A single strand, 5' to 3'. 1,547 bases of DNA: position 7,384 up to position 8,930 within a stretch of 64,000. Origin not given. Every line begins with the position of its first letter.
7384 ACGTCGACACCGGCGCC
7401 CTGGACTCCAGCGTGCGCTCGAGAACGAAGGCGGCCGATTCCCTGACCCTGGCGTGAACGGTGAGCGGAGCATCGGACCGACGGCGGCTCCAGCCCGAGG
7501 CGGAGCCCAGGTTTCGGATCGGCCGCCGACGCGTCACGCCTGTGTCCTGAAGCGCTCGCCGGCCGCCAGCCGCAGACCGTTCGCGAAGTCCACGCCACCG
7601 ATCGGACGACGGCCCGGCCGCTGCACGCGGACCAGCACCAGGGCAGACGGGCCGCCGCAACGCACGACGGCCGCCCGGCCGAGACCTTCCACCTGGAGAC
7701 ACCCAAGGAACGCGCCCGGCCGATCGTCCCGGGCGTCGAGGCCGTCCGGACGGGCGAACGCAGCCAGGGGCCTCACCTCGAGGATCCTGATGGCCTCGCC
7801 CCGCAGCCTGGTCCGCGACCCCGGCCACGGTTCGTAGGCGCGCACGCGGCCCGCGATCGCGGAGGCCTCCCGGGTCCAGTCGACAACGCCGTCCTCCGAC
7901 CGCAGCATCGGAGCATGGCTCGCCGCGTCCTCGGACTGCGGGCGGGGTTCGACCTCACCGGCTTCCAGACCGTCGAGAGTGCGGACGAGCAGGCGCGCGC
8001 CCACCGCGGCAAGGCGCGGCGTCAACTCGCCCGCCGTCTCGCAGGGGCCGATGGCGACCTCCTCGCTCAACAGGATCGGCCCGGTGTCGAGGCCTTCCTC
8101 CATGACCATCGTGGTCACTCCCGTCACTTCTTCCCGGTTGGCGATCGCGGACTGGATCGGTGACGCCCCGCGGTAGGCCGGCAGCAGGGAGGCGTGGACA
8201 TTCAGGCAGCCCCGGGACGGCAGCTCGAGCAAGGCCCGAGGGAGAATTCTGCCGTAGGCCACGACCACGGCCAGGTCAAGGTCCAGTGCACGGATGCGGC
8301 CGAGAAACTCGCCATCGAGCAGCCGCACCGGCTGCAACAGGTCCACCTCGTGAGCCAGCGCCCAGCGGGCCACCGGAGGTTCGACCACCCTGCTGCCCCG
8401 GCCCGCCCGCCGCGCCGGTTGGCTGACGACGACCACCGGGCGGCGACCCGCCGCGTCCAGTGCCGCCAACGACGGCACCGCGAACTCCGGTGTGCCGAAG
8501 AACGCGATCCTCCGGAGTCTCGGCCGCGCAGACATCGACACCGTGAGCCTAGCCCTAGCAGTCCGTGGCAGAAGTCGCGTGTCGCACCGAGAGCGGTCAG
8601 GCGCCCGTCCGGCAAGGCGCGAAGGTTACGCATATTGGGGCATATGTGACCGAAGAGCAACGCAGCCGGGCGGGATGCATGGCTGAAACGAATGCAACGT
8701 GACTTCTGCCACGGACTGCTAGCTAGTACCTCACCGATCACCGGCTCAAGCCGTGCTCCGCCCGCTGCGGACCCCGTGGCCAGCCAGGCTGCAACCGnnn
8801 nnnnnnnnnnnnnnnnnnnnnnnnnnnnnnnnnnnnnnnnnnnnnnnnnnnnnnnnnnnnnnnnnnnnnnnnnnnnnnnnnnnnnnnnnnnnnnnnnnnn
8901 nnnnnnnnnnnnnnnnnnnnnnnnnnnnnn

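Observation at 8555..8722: Undescribed family of ~165-bp MITE-like inverted-repeat elements, 9 copies in 64 kb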

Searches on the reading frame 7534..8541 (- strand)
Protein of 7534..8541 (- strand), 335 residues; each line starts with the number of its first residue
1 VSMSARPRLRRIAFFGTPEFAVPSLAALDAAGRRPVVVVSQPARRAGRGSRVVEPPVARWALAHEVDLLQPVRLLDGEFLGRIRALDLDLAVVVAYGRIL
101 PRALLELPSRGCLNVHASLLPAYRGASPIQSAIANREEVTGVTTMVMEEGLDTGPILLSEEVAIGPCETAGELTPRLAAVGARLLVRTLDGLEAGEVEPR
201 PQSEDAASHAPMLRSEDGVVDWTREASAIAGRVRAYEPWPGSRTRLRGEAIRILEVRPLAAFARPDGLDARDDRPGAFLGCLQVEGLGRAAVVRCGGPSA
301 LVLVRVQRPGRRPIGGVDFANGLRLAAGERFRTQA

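Call 81: search_protein_families(library=pfam, proteins=[window:7534-8541:-], max_evalue=0.001)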
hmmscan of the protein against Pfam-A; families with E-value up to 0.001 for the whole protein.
window:7534-8541:- (335 aa): 2 families
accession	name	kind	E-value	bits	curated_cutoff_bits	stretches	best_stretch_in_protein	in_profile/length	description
PF00551.24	Formyl_trans_N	-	1.1e-37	130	26.1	1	11-189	2-181/181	Formyl transferase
PF02911.23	Formyl_trans_C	-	1.9e-14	54.1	21.1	1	213-323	2-99/100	Formyl transferase, C-terminal domain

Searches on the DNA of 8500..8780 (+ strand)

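Call 9: search_rna_families(source=window, start=8500, end=8780, threshold=evalue, max_evalue=10)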
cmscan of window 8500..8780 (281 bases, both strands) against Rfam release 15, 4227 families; matches with E-value up to 10: 0.
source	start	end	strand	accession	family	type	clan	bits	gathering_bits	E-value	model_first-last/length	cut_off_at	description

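Call 42: search_dna_similar(query=window:8555-8722:+, collection=plasmids, mode=distant, max_evalue=0.001)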
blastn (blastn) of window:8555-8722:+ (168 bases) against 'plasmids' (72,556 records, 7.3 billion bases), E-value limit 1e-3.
No match.

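Call 43: search_dna_similar(query=window:8555-8722:+, collection=phages, mode=distant, max_evalue=0.001)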
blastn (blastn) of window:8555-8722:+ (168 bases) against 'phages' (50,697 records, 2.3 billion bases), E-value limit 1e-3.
No match.

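Call 100: build_rna_model(alignment_id=A2, structure=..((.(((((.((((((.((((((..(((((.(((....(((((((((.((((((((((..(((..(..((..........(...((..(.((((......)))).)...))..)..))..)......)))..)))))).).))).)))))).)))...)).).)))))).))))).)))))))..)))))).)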
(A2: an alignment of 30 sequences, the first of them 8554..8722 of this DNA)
Model R1 built from alignment A2 (30 sequences, 193 columns); structure: as given.
model positions 167; base pairs 60; branch points 0; effective number of sequences 1.18; information 0.59 bits per position. Calibrated on 0.2 Mb of random sequence (short: E-values are rough).
structure used (alignment columns):
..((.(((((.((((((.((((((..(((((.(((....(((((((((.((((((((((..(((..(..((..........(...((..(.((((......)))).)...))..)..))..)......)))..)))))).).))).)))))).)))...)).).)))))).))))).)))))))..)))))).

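Call 101: search_with_rna_model(model_id=R1, sources=[L079, L135, L038, L086, L010, L011, L017, L013, L019], max_evalue=1, show_alignments=3)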
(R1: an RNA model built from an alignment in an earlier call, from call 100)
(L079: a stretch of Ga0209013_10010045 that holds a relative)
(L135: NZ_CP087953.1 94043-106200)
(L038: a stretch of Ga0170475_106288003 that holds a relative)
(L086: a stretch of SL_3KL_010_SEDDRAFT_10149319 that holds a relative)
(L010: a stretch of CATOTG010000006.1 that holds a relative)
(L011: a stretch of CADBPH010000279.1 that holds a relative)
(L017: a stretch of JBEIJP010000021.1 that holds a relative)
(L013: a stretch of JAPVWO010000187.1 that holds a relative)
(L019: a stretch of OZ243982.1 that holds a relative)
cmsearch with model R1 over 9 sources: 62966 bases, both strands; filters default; matches with E-value up to 1: 14.
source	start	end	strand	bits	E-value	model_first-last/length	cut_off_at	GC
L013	4612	4778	+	188.3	1.3e-35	1-167/167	no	0.68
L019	25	189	-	134.8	5e-25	1-167/167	no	0.68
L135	6000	6165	+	73.8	6e-13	1-167/167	no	0.46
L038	614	785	+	67.5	1.1e-11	1-167/167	no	0.67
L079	5565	5732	-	61.3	1.8e-10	1-167/167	no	0.51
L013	4613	4779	-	54.6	3.7e-09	1-167/167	no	0.67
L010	7657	7787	+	23.8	0.0046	21-148/167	no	0.71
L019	24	188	+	22.4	0.0087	1-167/167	no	0.68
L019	2222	2327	+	15.1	0.24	27-143/167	no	0.75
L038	1673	1743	+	15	0.25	1-167/167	no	0.75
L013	1381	1442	+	14.6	0.3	1-167/167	no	0.79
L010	1916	1966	+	12.9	0.65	1-167/167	no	0.75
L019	3707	3803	+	12.6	0.77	1-167/167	no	0.69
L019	5154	5223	+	12.2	0.91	1-167/167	no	0.7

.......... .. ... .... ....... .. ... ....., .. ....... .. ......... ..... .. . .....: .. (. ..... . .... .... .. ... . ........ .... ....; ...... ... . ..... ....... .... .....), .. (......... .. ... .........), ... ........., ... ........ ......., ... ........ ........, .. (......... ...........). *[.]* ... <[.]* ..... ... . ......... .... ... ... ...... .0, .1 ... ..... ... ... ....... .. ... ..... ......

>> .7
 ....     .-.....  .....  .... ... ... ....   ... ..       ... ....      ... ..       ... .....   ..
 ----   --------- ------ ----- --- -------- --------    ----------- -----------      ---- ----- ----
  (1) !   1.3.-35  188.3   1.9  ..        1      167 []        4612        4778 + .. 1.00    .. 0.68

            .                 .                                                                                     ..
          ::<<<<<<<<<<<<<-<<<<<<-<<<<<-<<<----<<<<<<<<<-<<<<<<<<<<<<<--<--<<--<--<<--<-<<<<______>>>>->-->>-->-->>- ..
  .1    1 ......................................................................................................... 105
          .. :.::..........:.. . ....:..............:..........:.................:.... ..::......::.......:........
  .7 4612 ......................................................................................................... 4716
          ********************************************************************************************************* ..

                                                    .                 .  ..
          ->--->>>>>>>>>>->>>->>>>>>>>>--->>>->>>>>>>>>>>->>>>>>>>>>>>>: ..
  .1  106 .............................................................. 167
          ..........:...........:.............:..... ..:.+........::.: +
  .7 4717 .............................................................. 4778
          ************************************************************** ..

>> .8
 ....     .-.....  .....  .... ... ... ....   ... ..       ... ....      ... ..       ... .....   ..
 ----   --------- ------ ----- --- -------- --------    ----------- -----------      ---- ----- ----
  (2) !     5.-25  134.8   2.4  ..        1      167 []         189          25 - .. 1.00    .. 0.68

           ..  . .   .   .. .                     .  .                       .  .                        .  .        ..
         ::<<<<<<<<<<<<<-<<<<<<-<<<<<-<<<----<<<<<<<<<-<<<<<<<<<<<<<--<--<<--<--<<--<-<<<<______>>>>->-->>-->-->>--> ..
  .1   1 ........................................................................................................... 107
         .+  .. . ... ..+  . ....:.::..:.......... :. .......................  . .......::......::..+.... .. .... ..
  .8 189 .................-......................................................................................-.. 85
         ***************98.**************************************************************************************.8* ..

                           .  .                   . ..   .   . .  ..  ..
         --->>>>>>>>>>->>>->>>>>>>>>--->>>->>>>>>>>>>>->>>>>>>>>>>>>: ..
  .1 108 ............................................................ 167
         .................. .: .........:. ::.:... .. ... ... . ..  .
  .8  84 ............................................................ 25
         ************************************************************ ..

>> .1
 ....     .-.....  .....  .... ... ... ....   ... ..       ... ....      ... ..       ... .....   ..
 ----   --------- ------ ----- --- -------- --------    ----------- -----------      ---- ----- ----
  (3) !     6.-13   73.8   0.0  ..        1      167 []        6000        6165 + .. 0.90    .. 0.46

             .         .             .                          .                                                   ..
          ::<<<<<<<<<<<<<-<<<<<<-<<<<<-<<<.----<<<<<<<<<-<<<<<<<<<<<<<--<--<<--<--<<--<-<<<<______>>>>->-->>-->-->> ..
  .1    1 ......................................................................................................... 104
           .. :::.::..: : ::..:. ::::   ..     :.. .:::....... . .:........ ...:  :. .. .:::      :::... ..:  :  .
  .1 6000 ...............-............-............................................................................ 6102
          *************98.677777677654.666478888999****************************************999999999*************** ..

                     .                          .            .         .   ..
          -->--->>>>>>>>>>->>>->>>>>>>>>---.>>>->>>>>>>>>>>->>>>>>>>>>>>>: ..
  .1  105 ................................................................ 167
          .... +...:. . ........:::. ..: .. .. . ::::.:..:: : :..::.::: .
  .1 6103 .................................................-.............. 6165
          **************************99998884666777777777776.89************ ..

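Call 102: search_with_rna_model(model_id=R1, sources=[window, L001, L002, L003, L004, L005, L006, L007, L008, L009, L010, L012, L013, L014, L015, L016, L018, L019, L020, L021, L022, L024, L025, L026, L027, L028, L029, L030, L038, L079, L135], max_evalue=0.000001, make_alignment=true)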
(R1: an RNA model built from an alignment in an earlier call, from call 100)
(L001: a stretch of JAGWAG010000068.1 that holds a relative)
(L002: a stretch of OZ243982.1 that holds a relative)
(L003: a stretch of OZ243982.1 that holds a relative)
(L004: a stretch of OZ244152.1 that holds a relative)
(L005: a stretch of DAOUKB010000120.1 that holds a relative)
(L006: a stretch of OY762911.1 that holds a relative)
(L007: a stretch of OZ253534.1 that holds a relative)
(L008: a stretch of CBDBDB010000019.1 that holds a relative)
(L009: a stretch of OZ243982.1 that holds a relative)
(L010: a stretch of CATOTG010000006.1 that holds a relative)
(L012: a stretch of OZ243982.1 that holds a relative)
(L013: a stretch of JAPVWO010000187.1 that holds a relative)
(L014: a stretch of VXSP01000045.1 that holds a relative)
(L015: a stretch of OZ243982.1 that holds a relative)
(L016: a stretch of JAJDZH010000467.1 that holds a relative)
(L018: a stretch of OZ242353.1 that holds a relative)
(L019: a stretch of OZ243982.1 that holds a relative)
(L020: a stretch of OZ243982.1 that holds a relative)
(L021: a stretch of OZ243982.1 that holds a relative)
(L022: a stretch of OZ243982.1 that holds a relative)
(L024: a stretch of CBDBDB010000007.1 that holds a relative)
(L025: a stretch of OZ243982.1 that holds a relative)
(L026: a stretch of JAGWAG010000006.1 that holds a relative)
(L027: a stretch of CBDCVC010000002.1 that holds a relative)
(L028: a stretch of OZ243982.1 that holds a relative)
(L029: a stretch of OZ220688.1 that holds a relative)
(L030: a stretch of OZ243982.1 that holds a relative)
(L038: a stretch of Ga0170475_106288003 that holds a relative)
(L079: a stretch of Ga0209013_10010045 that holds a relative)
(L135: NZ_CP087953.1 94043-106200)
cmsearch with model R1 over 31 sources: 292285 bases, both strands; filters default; matches with E-value up to 0.000001: 48.
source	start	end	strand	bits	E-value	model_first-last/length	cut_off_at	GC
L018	6333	6499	+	200.1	2.8e-37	1-167/167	no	0.67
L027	1826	1992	+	196.6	1.4e-36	1-167/167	no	0.66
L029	4652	4818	-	193.5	5.6e-36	1-167/167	no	0.67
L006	6199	6365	+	192.8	7.9e-36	1-167/167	no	0.69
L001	3667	3833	-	191.8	1.2e-35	1-167/167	no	0.65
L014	287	453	-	191.7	1.3e-35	1-167/167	no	0.7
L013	4612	4778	+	188.3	6e-35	1-167/167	no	0.68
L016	4279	4445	-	186.1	1.7e-34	1-167/167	no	0.71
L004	7350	7515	+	185.8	1.9e-34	1-167/167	no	0.67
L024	5756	5922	-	184.7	3.1e-34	1-167/167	no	0.67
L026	1786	1952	-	184.6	3.3e-34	1-167/167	no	0.7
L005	897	1063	-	181.1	1.6e-33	1-167/167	no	0.62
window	35448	35614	+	177.8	7.1e-33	1-167/167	no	0.64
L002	2976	3142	+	166.8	1.1e-30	1-167/167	no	0.68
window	8554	8722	+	155.3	2.1e-28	1-167/167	no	0.62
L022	1990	2157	+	153.2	5.4e-28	1-167/167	no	0.67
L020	2338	2521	-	150.5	1.9e-27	1-167/167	no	0.65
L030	6987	7155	-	148.1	5.4e-27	1-167/167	no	0.64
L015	4694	4859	-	146.6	1.1e-26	1-167/167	no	0.7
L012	7212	7378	+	145.1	2.1e-26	1-167/167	no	0.68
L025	5388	5557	+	140.1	2.1e-25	1-167/167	no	0.68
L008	2182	2349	-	136.7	9.8e-25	1-167/167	no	0.71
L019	25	189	-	134.8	2.3e-24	1-167/167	no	0.68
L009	7282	7457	+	132.6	6.2e-24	1-167/167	no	0.66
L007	4386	4553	+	126.3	1.1e-22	1-167/167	no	0.69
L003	1328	1513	-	122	7.9e-22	1-167/167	no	0.7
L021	6092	6259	+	112.7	5.5e-20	1-167/167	no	0.73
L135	6000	6165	+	73.8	2.8e-12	1-167/167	no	0.46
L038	614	785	+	67.5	4.9e-11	1-167/167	no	0.67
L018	6334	6500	-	64.2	2.2e-10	1-167/167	no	0.67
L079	5565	5732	-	61.3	8.3e-10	1-167/167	no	0.51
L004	7351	7516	-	58.4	3e-09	1-167/167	no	0.67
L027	1827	1993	-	57.7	4.2e-09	1-167/167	no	0.67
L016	4278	4444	+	57.2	5.2e-09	1-167/167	no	0.71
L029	4651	4817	+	55.7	1e-08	1-167/167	no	0.66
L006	6200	6366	-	55.4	1.2e-08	1-167/167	no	0.69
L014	286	452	+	55.3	1.3e-08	1-167/167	no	0.69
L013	4613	4779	-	54.6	1.7e-08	1-167/167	no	0.67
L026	1785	1951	+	52.7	4e-08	1-167/167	no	0.69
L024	5755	5921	+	51.3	7.8e-08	1-167/167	no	0.67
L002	2977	3143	-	50.1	1.4e-07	1-167/167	no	0.68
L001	3666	3832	+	47.4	4.5e-07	1-167/167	no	0.65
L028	5431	5614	-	46.1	8.1e-07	1-167/167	no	0.74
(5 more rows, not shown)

Alignment A12: 48 matches aligned to the model, 270 columns, each read 5' to 3' on its own strand. Consensus structure (alignment columns), stored with it:
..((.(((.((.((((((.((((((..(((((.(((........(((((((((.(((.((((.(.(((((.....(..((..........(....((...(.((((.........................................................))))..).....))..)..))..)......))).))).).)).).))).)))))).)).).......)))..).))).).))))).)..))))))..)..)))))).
